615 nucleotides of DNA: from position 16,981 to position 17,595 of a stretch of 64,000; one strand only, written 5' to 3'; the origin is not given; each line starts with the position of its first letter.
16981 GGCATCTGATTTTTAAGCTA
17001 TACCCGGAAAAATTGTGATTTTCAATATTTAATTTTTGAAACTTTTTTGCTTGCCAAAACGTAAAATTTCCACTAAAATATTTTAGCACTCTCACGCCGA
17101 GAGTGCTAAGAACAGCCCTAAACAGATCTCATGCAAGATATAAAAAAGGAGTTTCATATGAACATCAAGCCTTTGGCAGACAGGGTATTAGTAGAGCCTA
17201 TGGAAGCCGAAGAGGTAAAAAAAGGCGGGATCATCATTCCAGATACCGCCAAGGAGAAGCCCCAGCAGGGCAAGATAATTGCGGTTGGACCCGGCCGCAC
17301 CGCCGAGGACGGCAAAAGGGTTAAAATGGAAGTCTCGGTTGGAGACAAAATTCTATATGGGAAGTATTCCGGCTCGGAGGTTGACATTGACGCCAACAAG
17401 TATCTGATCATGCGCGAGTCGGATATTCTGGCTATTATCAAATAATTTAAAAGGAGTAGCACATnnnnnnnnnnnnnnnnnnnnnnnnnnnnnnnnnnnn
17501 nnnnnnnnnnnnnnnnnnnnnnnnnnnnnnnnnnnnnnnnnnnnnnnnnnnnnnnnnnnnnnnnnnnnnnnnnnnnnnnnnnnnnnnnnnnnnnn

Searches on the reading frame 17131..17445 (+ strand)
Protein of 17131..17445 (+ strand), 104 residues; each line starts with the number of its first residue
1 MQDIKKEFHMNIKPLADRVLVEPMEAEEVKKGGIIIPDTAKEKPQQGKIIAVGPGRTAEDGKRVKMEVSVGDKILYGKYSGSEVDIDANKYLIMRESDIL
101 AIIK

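Call 56: search_protein_families(library=pfam, proteins=[window:17131-17445:+], max_evalue=0.01)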
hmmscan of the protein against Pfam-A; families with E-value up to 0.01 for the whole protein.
window:17131-17445:+ (104 aa): 1 family
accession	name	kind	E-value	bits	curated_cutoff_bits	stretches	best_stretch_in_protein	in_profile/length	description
PF00166.26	Cpn10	-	6.7e-37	125.9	21.1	1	11-103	1-93/93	Chaperonin 10 Kd subunit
